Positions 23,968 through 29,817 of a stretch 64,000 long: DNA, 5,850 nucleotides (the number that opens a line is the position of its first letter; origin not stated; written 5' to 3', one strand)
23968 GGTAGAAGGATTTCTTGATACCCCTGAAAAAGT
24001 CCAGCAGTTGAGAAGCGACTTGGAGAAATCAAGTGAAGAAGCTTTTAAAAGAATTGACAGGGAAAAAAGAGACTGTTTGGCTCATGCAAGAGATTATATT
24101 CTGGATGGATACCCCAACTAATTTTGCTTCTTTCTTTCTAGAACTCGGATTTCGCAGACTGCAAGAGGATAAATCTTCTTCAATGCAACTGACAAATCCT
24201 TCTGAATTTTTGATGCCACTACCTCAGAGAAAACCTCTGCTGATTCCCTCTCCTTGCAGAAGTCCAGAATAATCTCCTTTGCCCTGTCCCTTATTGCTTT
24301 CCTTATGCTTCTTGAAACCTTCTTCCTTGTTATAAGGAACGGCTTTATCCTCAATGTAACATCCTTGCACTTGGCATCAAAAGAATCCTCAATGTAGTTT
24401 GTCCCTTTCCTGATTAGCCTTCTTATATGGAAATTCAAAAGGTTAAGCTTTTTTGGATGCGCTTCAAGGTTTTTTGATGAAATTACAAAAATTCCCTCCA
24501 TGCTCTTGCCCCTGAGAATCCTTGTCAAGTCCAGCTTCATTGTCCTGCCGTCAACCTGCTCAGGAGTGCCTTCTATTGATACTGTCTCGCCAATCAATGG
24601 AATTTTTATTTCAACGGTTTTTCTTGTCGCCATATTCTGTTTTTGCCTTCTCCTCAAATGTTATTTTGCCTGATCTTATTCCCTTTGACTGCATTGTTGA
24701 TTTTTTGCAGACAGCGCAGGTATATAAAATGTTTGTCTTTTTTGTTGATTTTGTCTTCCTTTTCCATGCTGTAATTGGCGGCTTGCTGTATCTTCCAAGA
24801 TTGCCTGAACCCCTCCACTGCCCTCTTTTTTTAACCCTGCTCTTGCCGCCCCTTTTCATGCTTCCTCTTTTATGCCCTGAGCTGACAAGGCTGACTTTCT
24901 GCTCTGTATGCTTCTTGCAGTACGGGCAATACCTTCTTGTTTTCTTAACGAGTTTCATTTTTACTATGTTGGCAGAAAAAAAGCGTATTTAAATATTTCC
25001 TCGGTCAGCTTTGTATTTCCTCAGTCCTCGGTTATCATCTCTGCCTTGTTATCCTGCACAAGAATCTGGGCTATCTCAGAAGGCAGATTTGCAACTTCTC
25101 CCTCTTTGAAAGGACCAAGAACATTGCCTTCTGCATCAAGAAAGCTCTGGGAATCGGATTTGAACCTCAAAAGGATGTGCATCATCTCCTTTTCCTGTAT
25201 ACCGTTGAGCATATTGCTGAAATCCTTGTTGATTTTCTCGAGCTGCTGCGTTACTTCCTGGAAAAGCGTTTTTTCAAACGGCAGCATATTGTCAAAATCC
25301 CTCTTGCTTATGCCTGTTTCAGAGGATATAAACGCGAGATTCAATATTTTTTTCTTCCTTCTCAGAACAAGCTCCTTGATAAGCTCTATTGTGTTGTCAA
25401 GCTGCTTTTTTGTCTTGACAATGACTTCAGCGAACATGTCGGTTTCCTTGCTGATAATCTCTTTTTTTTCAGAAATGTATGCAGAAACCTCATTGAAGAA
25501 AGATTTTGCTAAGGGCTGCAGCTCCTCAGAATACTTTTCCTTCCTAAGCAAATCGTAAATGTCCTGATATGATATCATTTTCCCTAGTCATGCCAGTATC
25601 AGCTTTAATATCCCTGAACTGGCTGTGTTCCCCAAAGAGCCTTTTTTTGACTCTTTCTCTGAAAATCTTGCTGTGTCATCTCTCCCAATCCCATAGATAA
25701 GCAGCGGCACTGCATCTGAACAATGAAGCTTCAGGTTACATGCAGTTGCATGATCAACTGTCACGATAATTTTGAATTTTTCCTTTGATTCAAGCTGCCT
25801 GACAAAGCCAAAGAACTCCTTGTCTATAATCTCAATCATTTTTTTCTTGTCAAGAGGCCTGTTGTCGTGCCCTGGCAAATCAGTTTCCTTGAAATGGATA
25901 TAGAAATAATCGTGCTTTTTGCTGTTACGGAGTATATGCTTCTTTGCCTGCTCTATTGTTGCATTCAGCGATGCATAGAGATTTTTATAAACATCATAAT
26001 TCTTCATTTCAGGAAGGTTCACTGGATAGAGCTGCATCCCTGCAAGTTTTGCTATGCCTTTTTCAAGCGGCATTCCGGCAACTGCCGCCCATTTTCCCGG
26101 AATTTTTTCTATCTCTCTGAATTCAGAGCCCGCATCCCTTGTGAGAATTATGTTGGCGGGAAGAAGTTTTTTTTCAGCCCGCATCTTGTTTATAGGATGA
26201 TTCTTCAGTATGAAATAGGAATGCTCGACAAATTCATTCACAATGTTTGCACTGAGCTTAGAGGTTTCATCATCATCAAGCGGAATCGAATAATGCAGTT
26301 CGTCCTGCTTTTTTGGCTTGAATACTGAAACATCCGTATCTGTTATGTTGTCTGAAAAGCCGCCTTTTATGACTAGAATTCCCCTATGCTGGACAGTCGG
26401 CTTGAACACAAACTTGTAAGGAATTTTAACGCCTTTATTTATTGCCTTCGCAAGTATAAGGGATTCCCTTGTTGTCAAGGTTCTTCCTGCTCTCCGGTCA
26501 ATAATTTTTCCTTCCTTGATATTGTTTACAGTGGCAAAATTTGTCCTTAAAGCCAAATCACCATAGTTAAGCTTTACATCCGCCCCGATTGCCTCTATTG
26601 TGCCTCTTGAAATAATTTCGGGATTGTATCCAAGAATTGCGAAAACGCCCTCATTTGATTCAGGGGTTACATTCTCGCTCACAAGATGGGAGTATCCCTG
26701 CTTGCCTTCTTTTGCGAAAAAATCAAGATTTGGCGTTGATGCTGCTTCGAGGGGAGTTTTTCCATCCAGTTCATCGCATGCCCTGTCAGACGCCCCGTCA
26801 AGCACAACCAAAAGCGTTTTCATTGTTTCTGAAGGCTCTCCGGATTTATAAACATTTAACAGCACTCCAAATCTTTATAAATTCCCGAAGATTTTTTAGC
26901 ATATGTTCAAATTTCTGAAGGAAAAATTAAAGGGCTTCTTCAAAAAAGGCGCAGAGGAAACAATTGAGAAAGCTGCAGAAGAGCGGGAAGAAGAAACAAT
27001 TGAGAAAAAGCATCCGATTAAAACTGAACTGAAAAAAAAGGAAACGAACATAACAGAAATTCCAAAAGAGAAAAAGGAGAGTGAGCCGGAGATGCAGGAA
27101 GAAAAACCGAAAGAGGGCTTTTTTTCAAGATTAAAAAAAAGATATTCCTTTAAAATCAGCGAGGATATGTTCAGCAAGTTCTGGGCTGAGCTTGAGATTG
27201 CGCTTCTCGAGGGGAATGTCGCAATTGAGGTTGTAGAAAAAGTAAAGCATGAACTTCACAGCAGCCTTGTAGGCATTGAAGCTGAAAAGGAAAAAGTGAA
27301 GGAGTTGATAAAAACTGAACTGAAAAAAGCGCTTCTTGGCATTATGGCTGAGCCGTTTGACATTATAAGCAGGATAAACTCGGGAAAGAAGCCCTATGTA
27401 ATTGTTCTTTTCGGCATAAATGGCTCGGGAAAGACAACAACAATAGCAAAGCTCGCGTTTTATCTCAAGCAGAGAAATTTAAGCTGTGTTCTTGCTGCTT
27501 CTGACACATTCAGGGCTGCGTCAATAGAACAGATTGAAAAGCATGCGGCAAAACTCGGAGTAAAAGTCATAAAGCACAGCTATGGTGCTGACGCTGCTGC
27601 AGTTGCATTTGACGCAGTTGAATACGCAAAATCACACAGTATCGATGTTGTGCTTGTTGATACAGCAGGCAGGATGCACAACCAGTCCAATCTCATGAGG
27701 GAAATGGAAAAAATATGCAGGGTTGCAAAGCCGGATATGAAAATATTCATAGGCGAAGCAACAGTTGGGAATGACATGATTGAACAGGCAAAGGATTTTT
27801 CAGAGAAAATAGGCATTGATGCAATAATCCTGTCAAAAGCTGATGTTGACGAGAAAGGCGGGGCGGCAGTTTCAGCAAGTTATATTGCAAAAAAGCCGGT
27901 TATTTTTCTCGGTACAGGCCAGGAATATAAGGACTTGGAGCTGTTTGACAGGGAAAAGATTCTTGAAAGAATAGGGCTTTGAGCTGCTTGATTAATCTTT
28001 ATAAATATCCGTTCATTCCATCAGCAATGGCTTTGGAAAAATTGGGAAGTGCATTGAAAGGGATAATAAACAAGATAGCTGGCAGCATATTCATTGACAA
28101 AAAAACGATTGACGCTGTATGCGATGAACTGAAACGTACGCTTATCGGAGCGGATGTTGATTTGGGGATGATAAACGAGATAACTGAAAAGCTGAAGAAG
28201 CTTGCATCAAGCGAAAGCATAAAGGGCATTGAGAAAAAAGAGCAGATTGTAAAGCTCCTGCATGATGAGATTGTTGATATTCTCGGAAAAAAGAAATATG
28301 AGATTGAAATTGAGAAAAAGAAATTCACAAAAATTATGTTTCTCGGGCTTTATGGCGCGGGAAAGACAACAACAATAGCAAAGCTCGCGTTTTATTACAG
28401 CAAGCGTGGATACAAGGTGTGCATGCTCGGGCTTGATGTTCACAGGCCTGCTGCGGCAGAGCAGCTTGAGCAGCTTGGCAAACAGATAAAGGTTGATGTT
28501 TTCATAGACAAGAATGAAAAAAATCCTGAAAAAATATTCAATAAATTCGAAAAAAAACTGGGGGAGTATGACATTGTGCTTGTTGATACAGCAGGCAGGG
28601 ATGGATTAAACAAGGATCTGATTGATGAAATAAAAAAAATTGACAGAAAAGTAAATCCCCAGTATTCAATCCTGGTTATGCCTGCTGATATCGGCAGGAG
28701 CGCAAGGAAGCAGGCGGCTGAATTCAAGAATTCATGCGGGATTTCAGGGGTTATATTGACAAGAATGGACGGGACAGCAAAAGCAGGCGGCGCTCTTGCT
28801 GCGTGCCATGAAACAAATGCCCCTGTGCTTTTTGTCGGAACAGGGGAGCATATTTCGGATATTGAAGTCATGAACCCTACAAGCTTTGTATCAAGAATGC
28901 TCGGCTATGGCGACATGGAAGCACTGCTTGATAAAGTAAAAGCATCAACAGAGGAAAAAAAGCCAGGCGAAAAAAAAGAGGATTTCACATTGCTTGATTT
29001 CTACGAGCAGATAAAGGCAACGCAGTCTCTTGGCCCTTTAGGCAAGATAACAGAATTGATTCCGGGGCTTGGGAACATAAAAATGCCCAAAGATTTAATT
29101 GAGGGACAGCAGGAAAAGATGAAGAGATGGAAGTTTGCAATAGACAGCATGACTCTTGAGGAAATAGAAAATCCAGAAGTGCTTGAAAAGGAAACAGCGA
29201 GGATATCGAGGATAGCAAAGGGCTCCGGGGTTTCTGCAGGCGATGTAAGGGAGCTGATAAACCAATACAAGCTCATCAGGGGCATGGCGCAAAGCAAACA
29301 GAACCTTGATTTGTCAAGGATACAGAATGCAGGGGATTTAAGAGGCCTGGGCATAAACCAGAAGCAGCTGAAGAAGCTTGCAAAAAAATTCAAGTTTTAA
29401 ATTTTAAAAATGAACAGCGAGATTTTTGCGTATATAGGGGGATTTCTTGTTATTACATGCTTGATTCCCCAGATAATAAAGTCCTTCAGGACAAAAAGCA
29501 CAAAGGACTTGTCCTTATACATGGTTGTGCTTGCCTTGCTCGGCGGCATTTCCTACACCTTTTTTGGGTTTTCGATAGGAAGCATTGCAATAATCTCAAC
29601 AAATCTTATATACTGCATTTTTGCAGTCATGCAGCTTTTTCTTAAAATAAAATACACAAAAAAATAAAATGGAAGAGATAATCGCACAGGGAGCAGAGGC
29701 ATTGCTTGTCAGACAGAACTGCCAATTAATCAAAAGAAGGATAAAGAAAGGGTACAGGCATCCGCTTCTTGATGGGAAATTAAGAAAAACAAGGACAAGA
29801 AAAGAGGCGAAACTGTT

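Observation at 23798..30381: A 29-nt hairpin module is 28/29 identical between the tRNA-Gln intron and the 5' leader abutting tRNA-Thr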

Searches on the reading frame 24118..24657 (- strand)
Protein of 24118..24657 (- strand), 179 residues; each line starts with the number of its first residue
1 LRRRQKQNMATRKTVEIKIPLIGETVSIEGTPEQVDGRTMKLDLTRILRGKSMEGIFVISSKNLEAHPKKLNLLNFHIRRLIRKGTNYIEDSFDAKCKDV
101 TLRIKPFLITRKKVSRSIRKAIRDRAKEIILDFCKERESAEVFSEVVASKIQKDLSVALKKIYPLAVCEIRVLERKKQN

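Call 19: search_protein_families(library=pfam, proteins=[window:24118-24657:-])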
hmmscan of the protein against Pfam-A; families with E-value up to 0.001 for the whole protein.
window:24118-24657:- (179 aa): 1 family
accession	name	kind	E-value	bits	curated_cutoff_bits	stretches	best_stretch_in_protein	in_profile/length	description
PF01015.23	Ribosomal_S3Ae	-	3.1e-18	66.4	29.3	1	22-171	29-183/191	Ribosomal S3Ae family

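Call 34: find_homologous_proteins(query=window:24118-24657:-, max_evalue=1e-10)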
Query window:24118-24657:- (179 aa): 1182 proteins with E <= 1e-10 among 1235 candidates; the best 120 are listed.
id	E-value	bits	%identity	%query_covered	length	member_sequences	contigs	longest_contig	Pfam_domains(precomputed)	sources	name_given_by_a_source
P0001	2.4e-101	354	100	96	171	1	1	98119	PF01015.24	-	-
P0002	5.8e-69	249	71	95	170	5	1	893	PF01015.24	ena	-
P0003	5.1e-66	239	66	95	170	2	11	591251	PF01015.24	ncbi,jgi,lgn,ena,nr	ncbi:hypothetical protein J4433_03065 [Candidatus Pacearchaeota archaeon]|nr:hypothetical protein [C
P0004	1.3e-62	228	59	95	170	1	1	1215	PF01015.24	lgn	-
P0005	3.4e-60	220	58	95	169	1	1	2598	PF01015.24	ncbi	-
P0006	4.6e-59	217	56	94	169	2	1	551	PF01015.24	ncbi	-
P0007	1.1e-58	216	59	95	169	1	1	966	PF01015.24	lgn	-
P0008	2.5e-56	208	58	95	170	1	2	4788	PF01015.24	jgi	jgi:ribosomal protein S3AE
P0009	1.1e-53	199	58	96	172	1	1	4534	PF01015.24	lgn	-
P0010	2.3e-51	192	54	96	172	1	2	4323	PF01015.24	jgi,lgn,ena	-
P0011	2.7e-50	188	54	96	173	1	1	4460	PF01015.24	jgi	jgi:ribosomal protein S3AE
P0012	9.5e-49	183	51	91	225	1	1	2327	PF01015.24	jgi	-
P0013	3.7e-48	181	52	94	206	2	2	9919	PF01015.24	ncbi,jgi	-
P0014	3.7e-48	181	55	91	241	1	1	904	PF01015.24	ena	-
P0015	4.0e-48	181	50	96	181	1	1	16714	PF01015.24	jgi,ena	-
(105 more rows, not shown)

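Call 35: find_encoding_contigs(protein=P0003, flank=10000, max_places=4)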
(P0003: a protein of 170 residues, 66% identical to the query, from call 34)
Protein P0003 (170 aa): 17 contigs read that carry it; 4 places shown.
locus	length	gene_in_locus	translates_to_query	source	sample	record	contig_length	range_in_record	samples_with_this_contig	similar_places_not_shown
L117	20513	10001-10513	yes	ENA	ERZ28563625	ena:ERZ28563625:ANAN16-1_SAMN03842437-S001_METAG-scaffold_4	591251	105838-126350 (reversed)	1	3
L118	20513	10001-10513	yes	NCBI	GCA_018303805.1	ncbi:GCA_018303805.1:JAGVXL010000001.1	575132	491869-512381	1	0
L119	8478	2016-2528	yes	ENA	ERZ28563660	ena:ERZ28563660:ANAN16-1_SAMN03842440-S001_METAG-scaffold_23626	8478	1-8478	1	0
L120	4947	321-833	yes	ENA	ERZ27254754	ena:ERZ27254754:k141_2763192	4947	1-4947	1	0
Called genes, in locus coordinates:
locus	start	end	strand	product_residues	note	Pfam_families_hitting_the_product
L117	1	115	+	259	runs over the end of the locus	PF13489:Methyltransf_23 (weak), PF08241:Methyltransf_11 (faint)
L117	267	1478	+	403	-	PF27218:MJ0043_C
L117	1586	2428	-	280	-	PF00575:S1 (weak), PF07541:EIF_2_alpha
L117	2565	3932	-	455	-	PF01368:DHH, PF21763:DHH_CID, PF02272:DHHA1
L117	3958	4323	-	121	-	PF08069:Ribosomal_S13_N, PF00312:Ribosomal_S15 (weak)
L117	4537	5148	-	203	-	PF01636:APH (faint), PF00069:Pkinase, PF01163:RIO1, PF06293:Kdo (weak), PF03109:ABC1, PF07714:PK_Tyr_Ser-Thr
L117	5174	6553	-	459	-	PF02881:SRP54_N, PF00448:SRP54, PF01656:CbiA (weak), PF02978:SRP_SPB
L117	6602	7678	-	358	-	PF02881:SRP54_N, PF00448:SRP54, PF02492:cobW (weak)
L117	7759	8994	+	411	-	PF01676:Metalloenzyme, PF10143:PhosphMutase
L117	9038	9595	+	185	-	PF22090:Gins51_C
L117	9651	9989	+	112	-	PF00935:Ribosomal_L44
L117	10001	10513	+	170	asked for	PF01015:Ribosomal_S3Ae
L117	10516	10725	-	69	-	-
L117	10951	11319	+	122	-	-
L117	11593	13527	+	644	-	-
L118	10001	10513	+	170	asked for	PF01015:Ribosomal_S3Ae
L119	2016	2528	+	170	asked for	PF01015:Ribosomal_S3Ae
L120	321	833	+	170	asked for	PF01015:Ribosomal_S3Ae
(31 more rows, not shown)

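Call 36: find_encoding_contigs(protein=P0001, flank=10000, max_places=2)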
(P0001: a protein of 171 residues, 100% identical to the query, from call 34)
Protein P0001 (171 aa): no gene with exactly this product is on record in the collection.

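Call 71: find_encoding_contigs(protein=P0008, flank=3000, max_places=2)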
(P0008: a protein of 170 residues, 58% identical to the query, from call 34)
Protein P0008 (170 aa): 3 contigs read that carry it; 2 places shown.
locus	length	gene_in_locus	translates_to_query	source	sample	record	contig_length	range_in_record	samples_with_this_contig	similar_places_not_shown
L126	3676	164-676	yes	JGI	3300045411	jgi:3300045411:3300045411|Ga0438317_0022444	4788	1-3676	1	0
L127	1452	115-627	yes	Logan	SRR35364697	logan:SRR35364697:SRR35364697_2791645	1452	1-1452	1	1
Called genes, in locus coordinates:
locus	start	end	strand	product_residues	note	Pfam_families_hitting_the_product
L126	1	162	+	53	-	?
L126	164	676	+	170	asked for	PF01015:Ribosomal_S3Ae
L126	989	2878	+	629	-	-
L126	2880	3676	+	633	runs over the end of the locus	-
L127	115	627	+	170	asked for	PF01015:Ribosomal_S3Ae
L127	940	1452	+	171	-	?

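Call 72: find_encoding_contigs(protein=P0009, flank=3000, max_places=2)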
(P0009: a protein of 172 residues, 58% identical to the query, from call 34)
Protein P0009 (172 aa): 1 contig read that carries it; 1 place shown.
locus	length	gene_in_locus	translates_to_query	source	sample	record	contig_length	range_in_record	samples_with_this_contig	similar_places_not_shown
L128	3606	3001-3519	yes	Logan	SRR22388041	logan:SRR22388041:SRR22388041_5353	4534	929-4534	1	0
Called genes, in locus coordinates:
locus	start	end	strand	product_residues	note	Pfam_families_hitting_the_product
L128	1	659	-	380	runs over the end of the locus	PF02881:SRP54_N, PF00448:SRP54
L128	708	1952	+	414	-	PF01676:Metalloenzyme, PF10143:PhosphMutase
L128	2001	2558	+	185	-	PF22090:Gins51_C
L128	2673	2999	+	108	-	PF00935:Ribosomal_L44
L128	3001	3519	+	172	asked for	PF01015:Ribosomal_S3Ae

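Call 73: find_encoding_contigs(protein=P0005, flank=3000, max_places=2)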
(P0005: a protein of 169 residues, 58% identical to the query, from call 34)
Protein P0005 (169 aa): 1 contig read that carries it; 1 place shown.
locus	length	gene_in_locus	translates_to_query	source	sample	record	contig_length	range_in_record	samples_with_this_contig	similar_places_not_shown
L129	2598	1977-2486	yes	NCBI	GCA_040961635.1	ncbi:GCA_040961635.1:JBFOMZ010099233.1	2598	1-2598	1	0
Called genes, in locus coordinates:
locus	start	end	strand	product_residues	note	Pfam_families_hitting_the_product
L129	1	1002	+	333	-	?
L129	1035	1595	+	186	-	PF22090:Gins51_C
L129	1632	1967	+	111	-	PF00935:Ribosomal_L44 (weak)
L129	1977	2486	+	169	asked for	PF01015:Ribosomal_S3Ae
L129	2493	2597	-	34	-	?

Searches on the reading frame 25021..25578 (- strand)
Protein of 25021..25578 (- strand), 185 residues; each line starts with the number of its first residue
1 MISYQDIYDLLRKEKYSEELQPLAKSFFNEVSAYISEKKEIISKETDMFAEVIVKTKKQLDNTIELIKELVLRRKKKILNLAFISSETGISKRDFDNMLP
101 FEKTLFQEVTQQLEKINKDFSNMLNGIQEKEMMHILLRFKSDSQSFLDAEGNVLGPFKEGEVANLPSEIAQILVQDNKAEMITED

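Call 19: search_protein_families(library=pfam, proteins=[window:25021-25578:-])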
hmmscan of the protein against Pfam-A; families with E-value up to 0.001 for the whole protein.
window:25021-25578:- (185 aa): 1 family
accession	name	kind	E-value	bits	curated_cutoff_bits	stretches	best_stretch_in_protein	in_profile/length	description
PF22090.1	Gins51_C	-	2.9e-11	43.4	27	1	135-181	1-47/48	Gins51, C-terminal domain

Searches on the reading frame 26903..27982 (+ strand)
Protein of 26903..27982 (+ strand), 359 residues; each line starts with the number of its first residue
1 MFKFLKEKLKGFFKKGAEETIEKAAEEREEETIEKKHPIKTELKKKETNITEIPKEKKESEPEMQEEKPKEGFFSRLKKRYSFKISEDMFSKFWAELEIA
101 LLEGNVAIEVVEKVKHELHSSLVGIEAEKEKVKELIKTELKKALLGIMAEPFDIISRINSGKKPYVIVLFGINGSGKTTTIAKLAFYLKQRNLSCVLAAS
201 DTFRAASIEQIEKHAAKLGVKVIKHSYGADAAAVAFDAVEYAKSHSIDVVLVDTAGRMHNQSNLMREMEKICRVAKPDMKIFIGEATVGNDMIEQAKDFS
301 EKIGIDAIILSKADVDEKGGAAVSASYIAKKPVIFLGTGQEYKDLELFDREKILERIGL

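Call 16: search_protein_families(library=pfam, proteins=[window:26903-27982:+])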
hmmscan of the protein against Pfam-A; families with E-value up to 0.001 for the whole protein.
window:26903-27982:+ (359 aa): 8 families
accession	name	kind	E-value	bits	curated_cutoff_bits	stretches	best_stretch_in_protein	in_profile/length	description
PF00448.28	SRP54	-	5.2e-71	238.8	22.7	1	165-357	2-194/196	SRP54-type protein, GTPase domain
PF02881.24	SRP54_N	-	5.1e-07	30.3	22.4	1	81-140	14-75/75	SRP54-type protein, helical bundle domain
PF06414.18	Zeta_toxin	-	9.9e-06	25.6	22.3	1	158-268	10-117/199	Zeta toxin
PF13401.12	AAA_22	-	0.00026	21.7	27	1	164-273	5-109/130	AAA domain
PF13245.12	AAA_19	-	0.00053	20.6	25.1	1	164-269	11-115/134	AAA domain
PF13604.12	AAA_30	-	0.00061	20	27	0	165-262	19-104/191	AAA domain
PF13207.12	AAA_17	-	0.00083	20.1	27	1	170-283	1-108/136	AAA domain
PF20720.3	nSTAND3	-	0.00089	19.4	27.2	0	165-201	18-53/155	Novel STAND NTPase 3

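Call 18: find_encoding_contigs(protein=window:26903-27982:+, flank=10000, max_places=6)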
Protein window:26903-27982:+ (359 aa): no gene with exactly this product is on record in the collection.

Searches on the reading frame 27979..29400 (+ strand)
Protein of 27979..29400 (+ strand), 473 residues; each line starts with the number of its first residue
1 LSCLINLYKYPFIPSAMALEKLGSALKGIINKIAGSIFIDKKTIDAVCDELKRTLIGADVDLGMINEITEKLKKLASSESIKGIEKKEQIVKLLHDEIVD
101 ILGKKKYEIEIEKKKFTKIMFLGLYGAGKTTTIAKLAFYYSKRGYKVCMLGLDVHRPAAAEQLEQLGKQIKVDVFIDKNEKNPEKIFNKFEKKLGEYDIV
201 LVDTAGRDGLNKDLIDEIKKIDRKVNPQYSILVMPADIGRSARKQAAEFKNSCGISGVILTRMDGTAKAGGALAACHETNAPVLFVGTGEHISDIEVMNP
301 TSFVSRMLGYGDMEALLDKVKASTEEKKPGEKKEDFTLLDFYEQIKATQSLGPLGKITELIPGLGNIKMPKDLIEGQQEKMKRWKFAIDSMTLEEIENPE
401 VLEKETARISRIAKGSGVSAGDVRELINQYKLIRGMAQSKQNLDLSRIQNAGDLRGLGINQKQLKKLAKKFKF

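Call 16: search_protein_families(library=pfam, proteins=[window:27979-29400:+])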
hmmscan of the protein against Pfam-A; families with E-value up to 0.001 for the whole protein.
window:27979-29400:+ (473 aa): 5 families
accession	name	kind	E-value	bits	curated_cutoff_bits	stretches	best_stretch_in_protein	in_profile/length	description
PF00448.28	SRP54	-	9.6e-64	215.1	22.7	1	118-309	3-196/196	SRP54-type protein, GTPase domain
PF02978.25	SRP_SPB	-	1.4e-25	90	27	1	335-436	1-90/91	Signal peptide binding domain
PF02881.24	SRP54_N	-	1.2e-11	45.1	22.4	1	22-98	1-75/75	SRP54-type protein, helical bundle domain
PF01656.29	CbiA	-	5.4e-08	33.3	25.4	1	126-270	9-90/125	CobQ/CobB/MinD/ParA nucleotide binding domain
PF20720.3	nSTAND3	-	0.00014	22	27.2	0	119-162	20-59/155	Novel STAND NTPase 3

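Call 17: find_encoding_contigs(protein=window:27979-29400:+, flank=10000, max_places=6)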
Protein window:27979-29400:+ (473 aa): no gene with exactly this product is on record in the collection.

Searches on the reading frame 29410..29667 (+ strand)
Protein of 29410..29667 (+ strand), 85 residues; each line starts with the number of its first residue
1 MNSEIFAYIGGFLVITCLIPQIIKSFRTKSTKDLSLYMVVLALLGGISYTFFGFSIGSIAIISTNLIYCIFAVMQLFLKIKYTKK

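Call 19: search_protein_families(library=pfam, proteins=[window:29410-29667:+])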
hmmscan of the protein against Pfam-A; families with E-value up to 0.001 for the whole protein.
window:29410-29667:+ (85 aa): 2 families
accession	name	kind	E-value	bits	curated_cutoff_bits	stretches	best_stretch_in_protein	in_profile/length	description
PF04193.19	PQ-loop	-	3.7e-14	52.6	22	1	3-54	2-53/61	PQ loop repeat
PF03083.21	MtN3_slv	-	7.9e-09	35.9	23.7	1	9-85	9-85/87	Sugar efflux transporter for intercellular exchange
